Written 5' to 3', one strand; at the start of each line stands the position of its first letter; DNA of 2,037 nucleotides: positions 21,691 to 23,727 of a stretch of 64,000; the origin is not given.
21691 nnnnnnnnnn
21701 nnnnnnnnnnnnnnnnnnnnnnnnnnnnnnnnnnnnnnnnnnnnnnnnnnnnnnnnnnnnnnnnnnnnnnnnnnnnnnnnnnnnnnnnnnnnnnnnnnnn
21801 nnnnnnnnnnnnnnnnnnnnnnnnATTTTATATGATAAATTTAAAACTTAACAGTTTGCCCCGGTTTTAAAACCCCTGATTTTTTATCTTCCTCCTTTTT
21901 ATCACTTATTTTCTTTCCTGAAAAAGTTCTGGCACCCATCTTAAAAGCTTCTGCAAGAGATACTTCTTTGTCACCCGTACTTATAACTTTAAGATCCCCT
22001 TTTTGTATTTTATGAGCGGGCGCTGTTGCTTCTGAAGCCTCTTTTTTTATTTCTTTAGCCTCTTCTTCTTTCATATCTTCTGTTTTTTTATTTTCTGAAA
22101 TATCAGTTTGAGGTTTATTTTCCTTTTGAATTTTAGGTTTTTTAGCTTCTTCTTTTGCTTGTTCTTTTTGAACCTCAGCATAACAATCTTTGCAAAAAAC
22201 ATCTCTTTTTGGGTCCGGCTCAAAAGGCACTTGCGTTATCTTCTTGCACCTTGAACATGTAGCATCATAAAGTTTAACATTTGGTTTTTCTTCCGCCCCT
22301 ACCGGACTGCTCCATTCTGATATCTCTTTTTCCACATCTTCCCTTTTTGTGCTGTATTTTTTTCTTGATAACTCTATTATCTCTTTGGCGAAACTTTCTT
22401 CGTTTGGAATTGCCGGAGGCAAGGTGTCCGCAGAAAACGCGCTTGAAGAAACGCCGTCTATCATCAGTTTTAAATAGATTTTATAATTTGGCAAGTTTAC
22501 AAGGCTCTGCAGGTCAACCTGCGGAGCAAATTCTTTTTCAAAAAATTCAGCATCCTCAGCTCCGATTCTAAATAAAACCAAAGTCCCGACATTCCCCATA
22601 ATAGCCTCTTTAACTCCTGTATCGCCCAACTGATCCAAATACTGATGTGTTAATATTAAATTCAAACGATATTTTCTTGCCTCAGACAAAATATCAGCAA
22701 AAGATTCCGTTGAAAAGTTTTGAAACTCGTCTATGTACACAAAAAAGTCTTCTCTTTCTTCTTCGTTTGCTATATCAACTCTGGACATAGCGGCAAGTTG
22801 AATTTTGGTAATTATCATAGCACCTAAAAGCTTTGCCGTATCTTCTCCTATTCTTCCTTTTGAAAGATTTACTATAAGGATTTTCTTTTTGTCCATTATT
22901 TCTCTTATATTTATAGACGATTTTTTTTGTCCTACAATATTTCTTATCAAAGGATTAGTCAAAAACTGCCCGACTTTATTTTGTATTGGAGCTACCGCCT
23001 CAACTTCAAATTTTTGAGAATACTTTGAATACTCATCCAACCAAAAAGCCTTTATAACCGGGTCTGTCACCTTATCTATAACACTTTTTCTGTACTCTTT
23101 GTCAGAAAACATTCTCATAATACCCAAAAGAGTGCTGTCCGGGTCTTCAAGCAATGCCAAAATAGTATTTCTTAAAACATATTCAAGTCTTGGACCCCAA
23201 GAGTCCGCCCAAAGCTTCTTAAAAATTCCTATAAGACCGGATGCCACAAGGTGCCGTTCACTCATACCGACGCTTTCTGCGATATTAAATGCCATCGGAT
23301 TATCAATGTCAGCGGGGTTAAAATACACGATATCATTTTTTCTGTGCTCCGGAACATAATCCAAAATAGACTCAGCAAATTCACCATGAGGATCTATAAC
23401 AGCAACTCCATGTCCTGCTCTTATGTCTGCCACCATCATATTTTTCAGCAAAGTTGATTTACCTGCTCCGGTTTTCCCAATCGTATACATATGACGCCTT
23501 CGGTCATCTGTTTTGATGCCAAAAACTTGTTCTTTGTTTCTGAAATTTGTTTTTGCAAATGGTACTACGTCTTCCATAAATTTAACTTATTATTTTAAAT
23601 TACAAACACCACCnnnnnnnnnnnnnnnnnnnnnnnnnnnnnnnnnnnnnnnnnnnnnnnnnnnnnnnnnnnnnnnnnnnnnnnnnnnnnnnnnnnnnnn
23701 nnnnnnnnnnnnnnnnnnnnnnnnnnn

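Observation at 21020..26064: Conserved-looking operon downstream of secDF: sigma-r4/HARE-HTH protein, membrane protein, HerA/FtsK/TraD-like ATPase with zinc ribbon, HD hydrolase and a Cys-rich mini-protein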

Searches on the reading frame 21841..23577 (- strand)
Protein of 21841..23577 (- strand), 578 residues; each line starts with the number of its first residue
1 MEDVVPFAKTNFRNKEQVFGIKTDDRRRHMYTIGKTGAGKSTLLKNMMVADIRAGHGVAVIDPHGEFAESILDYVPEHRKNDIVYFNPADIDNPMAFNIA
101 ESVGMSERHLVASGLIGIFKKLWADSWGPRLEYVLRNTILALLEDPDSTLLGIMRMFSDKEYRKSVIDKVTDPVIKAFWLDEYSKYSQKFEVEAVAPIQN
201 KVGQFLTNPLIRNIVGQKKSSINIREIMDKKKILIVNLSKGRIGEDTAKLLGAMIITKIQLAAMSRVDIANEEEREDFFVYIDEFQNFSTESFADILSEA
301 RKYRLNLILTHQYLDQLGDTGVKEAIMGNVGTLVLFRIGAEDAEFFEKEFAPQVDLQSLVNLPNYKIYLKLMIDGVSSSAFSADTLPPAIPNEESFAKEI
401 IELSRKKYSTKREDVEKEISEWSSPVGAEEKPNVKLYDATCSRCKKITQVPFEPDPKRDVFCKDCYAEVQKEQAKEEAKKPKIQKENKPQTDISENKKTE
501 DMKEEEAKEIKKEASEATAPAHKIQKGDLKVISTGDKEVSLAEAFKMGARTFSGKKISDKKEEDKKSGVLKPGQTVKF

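Call 3: search_protein_families(library=pfam, proteins=[window:21841-23577:-], max_evalue=0.1)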
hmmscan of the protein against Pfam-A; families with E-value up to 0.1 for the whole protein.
window:21841-23577:- (578 aa): 15 families
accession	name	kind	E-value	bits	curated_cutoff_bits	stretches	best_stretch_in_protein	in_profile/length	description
PF10412.15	TrwB_AAD_bind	-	5.8e-13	48.9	20.5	1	23-338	11-310/387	Type IV secretion-system coupling protein DNA-binding domain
PF23477.1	zf_Tbcl_2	-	1.3e-12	47.6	27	1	436-468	3-35/37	Probable treble clef zinc finger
PF01935.23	DUF87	-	1.7e-08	35.3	23.2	1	27-257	23-218/220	Helicase HerA, central domain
PF12696.13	TraG-D_C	-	6.7e-05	23.3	22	1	280-343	4-69/126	TraM recognition site of TraD and TraG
PF25199.1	nSTAND_NTPase5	-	8.2e-05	22.9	34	1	22-109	36-125/145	Novel STAND NTPase 5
PF13401.12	AAA_22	-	0.00018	22.3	27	0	26-50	4-28/130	AAA domain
PF13604.12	AAA_30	-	0.0034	17.6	27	0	25-70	16-61/191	AAA domain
PF01656.29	CbiA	-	0.0048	17.3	25.4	1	32-63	4-35/125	CobQ/CobB/MinD/ParA nucleotide binding domain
PF12846.13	AAA_10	-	0.0049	16.4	27.5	1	16-78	12-71/362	AAA-like domain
PF00005.33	ABC_tran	-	0.0059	17.7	25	0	31-48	15-32/137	ABC transporter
PF01580.24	FtsK_SpoIIIE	-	0.016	15.1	24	1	24-50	39-62/221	FtsK/SpoIIIE family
PF03308.22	MeaB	-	0.019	14.4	23.1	1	33-65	39-73/273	Methylmalonyl Co-A mutase-associated GTPase MeaB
PF03193.22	RsgA_GTPase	-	0.065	13.5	30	0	7-48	86-127/174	RsgA GTPase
PF13555.12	AAA_29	-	0.067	13.4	27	0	29-46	24-41/61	P-loop containing region of AAA domain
PF00350.29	Dynamin_N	-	0.084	13.3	27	0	33-52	4-23/168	Dynamin family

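Call 4: search_protein_families(library=ncbifam, proteins=[window:21841-23577:-], max_evalue=0.1)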
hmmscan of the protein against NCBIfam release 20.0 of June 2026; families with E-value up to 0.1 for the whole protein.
window:21841-23577:- (578 aa): 13 families
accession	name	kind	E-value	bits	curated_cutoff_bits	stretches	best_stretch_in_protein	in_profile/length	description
TIGR04272.1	cxxc_cxxc_Mbark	domain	8.4e-13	47.8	36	1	436-468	3-35/37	CxxC-x17-CxxC domain-containing protein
NF053655.1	CedD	equivalog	7.8e-08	31.4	600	1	15-92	209-285/527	DNA-translocating ATPase CedD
TIGR03743.1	SXT_TraD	subfamily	1.4e-07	30.4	366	2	16-66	164-214/636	conjugative transfer system coupling protein TraD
NF045975.1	VirB4_plasma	equivalog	2e-07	29.1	590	1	22-69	509-557/894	Mbov_0397 family ICE element conjugal transfer ATPase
TIGR03754.1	conj_TOL_TraD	equivalog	4.6e-07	28.7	647.55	1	15-66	168-219/643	type IV conjugative transfer system coupling protein TraD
NF041447.1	TrbC_conju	equivalog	3.2e-05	22.6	800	1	21-63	123-165/685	F-type conjugative transfer protein TrbC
TIGR02759.1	TraD_Ftype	equivalog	0.0005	19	521.35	0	21-73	170-222/566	type IV conjugative transfer system coupling protein TraD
TIGR00929.1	VirB4_CagE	subfamily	0.0016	16.8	643.1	0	29-62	439-473/792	VirB4 family type IV secretion/conjugal transfer ATPase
NF053840.1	MnTportMntADein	equivalog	0.0042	16.7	400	1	32-82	32-81/240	manganese ABC transporter ATP-binding protein MntA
TIGR00750.1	lao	equivalog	0.0068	15.6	240.75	1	33-65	40-74/300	methylmalonyl Co-A mutase-associated GTPase MeaB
NF006486.0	PRK08903.1-6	equivalog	0.032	13.8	307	1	14-63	24-72/222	DnaA regulatory inactivator Hda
TIGR02746.1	TraC-F-type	equivalog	0.037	11.9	567.05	1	30-62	433-465/800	type IV secretion system protein TraC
TIGR02673.1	FtsE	equivalog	0.055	13.1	264.85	0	27-58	28-58/214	cell division ATP-binding protein FtsE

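Call 20: search_solved_structures(query=window:21841-23577:-, max_evalue=0.01, show_alignments=1)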
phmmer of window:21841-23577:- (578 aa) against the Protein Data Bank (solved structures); distinct sequences matched with E-value up to 0.01: 2.
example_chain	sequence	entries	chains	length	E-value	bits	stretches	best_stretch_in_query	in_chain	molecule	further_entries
1gl6_A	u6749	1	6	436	5.3e-06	28.7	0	23-68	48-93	ATPASE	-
1e9r_A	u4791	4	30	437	5.3e-06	28.7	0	23-68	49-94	CONJUGAL TRANSFER PROTEIN TRWB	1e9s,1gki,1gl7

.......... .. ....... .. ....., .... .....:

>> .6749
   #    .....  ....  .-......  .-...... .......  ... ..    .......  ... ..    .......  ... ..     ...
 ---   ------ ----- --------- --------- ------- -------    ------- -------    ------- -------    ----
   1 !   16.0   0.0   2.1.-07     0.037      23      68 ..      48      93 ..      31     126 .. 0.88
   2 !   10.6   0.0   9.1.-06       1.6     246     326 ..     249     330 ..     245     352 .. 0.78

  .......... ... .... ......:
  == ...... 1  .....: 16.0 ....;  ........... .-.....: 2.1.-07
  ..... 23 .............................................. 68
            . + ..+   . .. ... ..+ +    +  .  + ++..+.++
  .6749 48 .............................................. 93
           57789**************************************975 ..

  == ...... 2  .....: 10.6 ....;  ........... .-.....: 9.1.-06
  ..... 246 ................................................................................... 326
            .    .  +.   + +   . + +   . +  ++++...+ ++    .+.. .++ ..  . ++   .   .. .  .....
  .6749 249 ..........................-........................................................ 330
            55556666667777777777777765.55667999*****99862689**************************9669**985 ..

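Call 22: find_homologous_proteins(query=window:21841-23577:-)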
Query window:21841-23577:- (578 aa): 8000 proteins with E <= 0.001 among 8000 candidates; the best 120 are listed.
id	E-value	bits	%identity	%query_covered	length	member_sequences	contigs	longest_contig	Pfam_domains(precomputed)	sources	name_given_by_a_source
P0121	0.0e+0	1265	99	100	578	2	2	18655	PF10412.16,PF01935.24,PF23477.2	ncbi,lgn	-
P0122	1.0e-274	931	72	100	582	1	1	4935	PF10412.16,PF01935.24,PF23477.2,PF02534.21,PF12696.14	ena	-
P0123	2.9e-272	922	72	100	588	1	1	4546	PF10412.16,PF01935.24,PF23477.2,PF13401.13,PF25199.2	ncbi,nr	ncbi:type IV secretion system DNA-binding domain-containing protein [Candidatus Azambacteria bacteri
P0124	6.2e-268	908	71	100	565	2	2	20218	PF10412.16,PF01935.24,PF23477.2,PF13401.13,PF12696.14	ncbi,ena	-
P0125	7.5e-268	908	72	100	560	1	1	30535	PF10412.16,PF01935.24,PF23477.2,PF12696.14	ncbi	-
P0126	2.2e-260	883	70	100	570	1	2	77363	PF10412.16,PF01935.24,PF23477.2,PF13401.13,PF12696.14,PF25199.2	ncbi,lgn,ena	ncbi:MAG: type IV secretion system DNA-binding domain-containing protein [Patescibacteria group bact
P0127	1.3e-255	867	67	100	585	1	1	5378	PF10412.16,PF01935.24,PF23477.2,PF13401.13,PF12696.14,PF25199.2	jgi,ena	-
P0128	2.7e-255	866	67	100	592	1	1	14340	PF10412.16,PF01935.24,PF23477.2,PF13401.13,PF02534.21,PF12696.14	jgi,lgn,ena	-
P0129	5.3e-255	865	67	100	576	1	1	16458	PF10412.16,PF01935.24,PF23477.2,PF13401.13,PF12696.14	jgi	jgi:CxxC-x17-CxxC domain-containing protein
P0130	7.2e-251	852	66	100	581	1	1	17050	PF10412.16,PF01935.24,PF23477.2,PF13401.13,PF12696.14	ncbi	-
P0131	5.8e-234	796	63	100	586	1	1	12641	PF10412.16,PF01935.24,PF23477.2,PF12696.14,PF25199.2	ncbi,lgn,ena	-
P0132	3.6e-221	754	65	95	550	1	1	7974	PF10412.16,PF01935.24,PF23477.2,PF02534.21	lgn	-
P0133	1.5e-215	735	63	86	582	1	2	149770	PF10412.16,PF01935.24,PF23477.2,PF13401.13,PF02534.21,PF12696.14,PF25199.2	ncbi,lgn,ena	ncbi:MAG: type IV secretion system DNA-binding domain-containing protein [Patescibacteria group bact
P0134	3.7e-215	734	67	80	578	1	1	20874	PF10412.16,PF01935.24,PF23477.2,PF02534.21,PF12696.14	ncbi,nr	ncbi:MAG: type IV secretion system DNA-binding domain-containing protein, partial [Candidatus Azamba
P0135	4.0e-215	734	65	82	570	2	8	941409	PF10412.16,PF01935.24,PF23477.2,PF02534.21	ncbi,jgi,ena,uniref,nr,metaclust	ncbi:hypothetical protein A3C91_00450 [Candidatus Azambacteria bacterium RIFCSPHIGHO2_02_FULL_52_12]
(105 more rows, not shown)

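Call 47: find_related_loci(query=A2, collection=viral_contigs, flank=5000)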
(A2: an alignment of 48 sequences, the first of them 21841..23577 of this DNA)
Query A2 (578 aa) in viral_contigs; peptide patterns used: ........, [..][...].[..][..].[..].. (x = any residue, [..] = any of these).
14 stretches matched a pattern; 8 encode a relative of the query (tblastn E <= 1e-3); 8 distinct loci.
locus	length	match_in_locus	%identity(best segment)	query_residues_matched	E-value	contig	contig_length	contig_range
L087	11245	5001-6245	58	4-422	3e-168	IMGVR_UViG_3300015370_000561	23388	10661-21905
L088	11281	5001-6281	55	2-426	7e-153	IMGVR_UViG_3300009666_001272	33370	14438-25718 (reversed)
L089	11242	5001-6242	51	4-420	1e-145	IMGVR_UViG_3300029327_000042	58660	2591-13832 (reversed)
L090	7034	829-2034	46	20-424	5e-129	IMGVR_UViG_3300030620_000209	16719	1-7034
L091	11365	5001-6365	43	2-456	4e-124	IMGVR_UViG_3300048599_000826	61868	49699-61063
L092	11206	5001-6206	44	17-422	1e-113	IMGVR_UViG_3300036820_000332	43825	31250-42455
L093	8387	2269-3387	41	26-419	2e-85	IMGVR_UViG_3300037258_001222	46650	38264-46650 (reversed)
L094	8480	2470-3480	39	29-368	4e-78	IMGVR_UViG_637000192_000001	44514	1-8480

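Call 48: search_protein_families(library=padloc, proteins=[window:21841-23577:-], max_evalue=0.01)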
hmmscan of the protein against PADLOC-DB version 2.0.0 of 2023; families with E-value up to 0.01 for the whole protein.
window:21841-23577:- (578 aa): 4 families
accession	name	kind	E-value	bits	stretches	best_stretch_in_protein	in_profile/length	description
PDLC04140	mad8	-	1.2e-20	72.2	1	6-368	5-285/314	mads_8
PDLC04103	HerA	-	1.5e-09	34.8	2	283-363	459-534/579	-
PDLC01055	HerA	-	5.9e-06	23.3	1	21-75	151-207/532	Type III coevolved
PDLC04105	HerA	-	1.3e-05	22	1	27-73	166-213/576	-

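Call 50: predict_structure(alignment_id=A2)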
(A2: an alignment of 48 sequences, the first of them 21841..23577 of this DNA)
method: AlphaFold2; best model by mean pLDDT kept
length: 578 residues; sequences in the alignment: 48
mean_pLDDT: 82.1   pTM: 0.71
mean pLDDT of the five models: 82.1, 79.9, 79.8, 79.5, 79.1
residues with pLDDT >= 90: 314; 70-90: 153; 50-70: 31; < 50: 80
segments of 3 or more residues with pLDDT < 50: 428-430, 483-539, 552-567
pLDDT, mean of each block of 10 residues (from residue 1): 84 83 87 92 95 95 94 96 96 94 88 92 91 96 94 93 95 95 87 90 90 93 95 95 89 92 89 92 92 81 91 87 80 92 91 91 93 74 93 94 97 95 67 77 92 88 91 80 45 40 45 39 32 41 64 41 42 50
secondary structure, 60 per line:
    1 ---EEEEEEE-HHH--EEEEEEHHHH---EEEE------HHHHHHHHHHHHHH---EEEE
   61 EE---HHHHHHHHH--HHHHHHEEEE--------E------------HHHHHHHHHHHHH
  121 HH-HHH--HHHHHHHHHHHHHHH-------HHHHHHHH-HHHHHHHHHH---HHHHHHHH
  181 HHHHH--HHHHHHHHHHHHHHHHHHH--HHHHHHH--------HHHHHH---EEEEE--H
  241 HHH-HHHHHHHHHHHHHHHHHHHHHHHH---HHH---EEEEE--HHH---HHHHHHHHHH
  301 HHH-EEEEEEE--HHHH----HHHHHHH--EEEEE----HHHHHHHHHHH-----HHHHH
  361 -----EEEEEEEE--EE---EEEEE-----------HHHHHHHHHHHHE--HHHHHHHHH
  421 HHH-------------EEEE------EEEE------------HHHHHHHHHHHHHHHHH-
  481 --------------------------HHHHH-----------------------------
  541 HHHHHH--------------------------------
elements in order: E4-10 E17-22 H23-26 E30-33 H40-53 E57-62 H66-74 H77-82 E83-86 H108-122 H129-143 H151-158 H160-169 H173-185 H188-206 H209-215 H224-229 E233-237 H240-243 H245-268 E278-282 H291-303 E305-311 H314-317 H322-328 E331-335 H340-350 H356-360 E366-373 E381-385 H397-408 H412-423 E437-440 E447-450 H463-479 H507-511 H541-546

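Call 55: search_dna_similar(query=window:21841-23577:-, collection=phages, mode=protein, max_rows=15)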
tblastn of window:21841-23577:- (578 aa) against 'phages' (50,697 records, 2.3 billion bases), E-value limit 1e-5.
Records with a match: 53; places in all: 53; records where one place covers at least 80% of the query: 0.
Best place of each record, by identity: <60% 53.
By first word of the organism name: Bacillus 49; Geobacillus 2; Microcystis 1; Brevibacillus 1.
By host as written in the record: Bacillus subtilis 14; Bacillus cereus 8; Bacillus thuringiensis 6; - 5; Bacillus sp. S4 3; Bacillus megaterium str. ATCC 43725 2; Bacillus anthracis 2; Geobacillus kaustophilus ATCC 8005 2; and 7 more.
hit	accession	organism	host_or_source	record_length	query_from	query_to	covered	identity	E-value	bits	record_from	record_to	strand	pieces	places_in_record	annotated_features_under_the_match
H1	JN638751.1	Bacillus phage G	Bacillus megaterium str. ATCC 43725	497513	33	398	63%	28.6%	1e-34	145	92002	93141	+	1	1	156: gp156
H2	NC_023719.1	Bacillus phage G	Bacillus megaterium str. ATCC 43725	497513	33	398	63%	28.6%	1e-34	145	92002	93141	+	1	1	156: gp156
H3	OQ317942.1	Bacillus phage 0105phi7-2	Bacillus thuringiensis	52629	19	388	64%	23.4%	2e-11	73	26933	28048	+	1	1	DNA helicase or translocase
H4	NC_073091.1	Bacillus phage 0105phi7-2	Bacillus thuringiensis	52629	19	388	64%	23.4%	2e-11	73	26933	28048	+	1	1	DNA helicase or translocase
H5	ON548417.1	Bacillus phage vB_BanS-Thrax1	Bacillus anthracis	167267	22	368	60%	24.3%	9e-12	74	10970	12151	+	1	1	type IV secretory system conjugative DNA transfer family protein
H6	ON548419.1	Bacillus phage vB_BanS-Thrax3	Bacillus anthracis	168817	22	368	60%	24.3%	1e-11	74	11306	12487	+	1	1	type IV secretory system conjugative DNA transfer family protein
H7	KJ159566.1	Geobacillus phage GBK2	Geobacillus kaustophilus ATCC 8005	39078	24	391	64%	22.7%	5e-7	59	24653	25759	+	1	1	hypothetical protein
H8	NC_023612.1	Geobacillus phage GBK2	Geobacillus kaustophilus ATCC 8005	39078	24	391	64%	22.7%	5e-7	59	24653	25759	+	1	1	hypothetical protein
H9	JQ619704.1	Bacillus phage PBC1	Bacillus cereus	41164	25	394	64%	21.5%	3e-7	59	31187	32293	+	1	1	hypothetical protein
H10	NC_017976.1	Bacillus phage PBC1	Bacillus cereus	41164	25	394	64%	21.5%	3e-7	59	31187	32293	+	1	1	hypothetical protein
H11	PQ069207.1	Bacillus phage S4-5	Bacillus sp. S4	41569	25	401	65%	20.8%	4e-7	59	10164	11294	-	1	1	record has no annotation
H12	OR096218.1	Bacillus phage vB_BceS-M2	Bacillus cereus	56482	33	318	49%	26.9%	3e-16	89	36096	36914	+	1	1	lipid A export ATP-binding/permease protein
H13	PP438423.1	Microcystis phage Mwe-JY31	Microcystis wesenbergii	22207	20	330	54%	24.6%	1e-21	105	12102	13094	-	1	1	hypothetical protein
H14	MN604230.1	Bacillus phage vB_BcM_Sam112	Bacillus cereus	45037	25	394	64%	20.7%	1e-6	58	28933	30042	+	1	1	hypothetical protein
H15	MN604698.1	Bacillus phage vB_BcM_Sam46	Bacillus cereus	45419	25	394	64%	20.7%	2e-6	57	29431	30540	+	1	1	Arc/Mnt/CopG DNA-binding domain-containing protein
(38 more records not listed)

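Call 57: search_dna_similar(query=window:21841-23577:-, collection=plasmids, mode=protein, max_rows=15)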
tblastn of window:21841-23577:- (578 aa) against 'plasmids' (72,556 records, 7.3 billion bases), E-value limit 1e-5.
Records with a match: 375; places in all: 385; records where one place covers at least 80% of the query: 0.
Best place of each record, by identity: <60% 375.
By first word of the organism name: Streptomyces 116; Bacillus 96; Staphylococcus 27; Clostridium 19; Natrinema 13; Sulfolobus 11; Haladaptatus 11; Priestia 8; Halalkalicoccus 5; Halomontanus 4; and 48 more.
By predicted mobility (MOB-suite, as given by PLSDB): non-mobilizable 299; mobilizable 68; conjugative 8.
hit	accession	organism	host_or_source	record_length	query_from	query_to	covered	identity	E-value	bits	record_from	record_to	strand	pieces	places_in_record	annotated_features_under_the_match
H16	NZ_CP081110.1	Sulfitobacter mediterraneus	-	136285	2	383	66%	41.9%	2e-92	318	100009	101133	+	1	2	type IV secretion system DNA-binding domain-containing protein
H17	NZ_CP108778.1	Embleya sp. NBC_00896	-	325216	3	393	68%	33.0%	1e-60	225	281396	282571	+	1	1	type IV secretory system conjugative DNA transfer family protein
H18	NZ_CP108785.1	Embleya sp. NBC_00888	-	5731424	3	387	67%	32.6%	1e-57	216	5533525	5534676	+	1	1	none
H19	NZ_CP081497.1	Streptomyces sp. BHT-5-2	whole organism,plant soil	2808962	20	393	65%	33.4%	1e-55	210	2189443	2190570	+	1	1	none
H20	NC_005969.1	Sulfolobus tengchongensis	acidic hot spring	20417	21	445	74%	27.6%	3e-25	118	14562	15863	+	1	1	DUF87 domain-containing protein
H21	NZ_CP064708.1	Bradyrhizobium sp. 131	Acmispon strigosus,cell culture,root ...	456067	14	390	65%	30.3%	2e-51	198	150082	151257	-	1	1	type IV secretion system DNA-binding domain-containing protein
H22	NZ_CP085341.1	Haladaptatus halobius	cell culture,saline soil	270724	20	418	69%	27.9%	4e-27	124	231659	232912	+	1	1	type IV secretion system DNA-binding domain-containing protein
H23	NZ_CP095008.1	Halococcus dombrowskii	Direct from delivered sample,Rock salt ...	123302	20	455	75%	25.4%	2e-29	131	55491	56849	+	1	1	type IV secretory system conjugative DNA transfer family protein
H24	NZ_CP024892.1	Rhodococcus ruber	cell culture,activated sludge from ...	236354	21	442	73%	26.0%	6e-34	145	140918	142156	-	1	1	DUF87 domain-containing protein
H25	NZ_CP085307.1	Haladaptatus pallidirubidus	cell culture,saline soil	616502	21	430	71%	26.7%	3e-33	143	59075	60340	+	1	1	type IV secretion system DNA-binding domain-containing protein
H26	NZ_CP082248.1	Natrinema sp. SYSU A 869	cell culture,salt lake sediment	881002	9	410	70%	27.1%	2e-24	116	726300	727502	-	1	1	none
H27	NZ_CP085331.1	Haladaptatus salinisoli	cell culture,saline soil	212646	20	418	69%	27.3%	9e-28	126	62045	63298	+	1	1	type IV secretion system DNA-binding domain-containing protein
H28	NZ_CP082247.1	Natrinema sp. SYSU A 869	cell culture,salt lake sediment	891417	9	411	70%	26.8%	3e-24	115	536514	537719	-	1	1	type IV secretion system DNA-binding domain-containing protein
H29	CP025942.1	Bacillus subtilis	Mixed culture,Chinese food lobster sauce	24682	4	406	70%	26.7%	1e-29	132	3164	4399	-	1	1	ATPase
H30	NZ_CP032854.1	Bacillus subtilis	cell culture,Cheonggukjang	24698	4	406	70%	26.7%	2e-29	131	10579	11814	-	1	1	DUF87 domain-containing protein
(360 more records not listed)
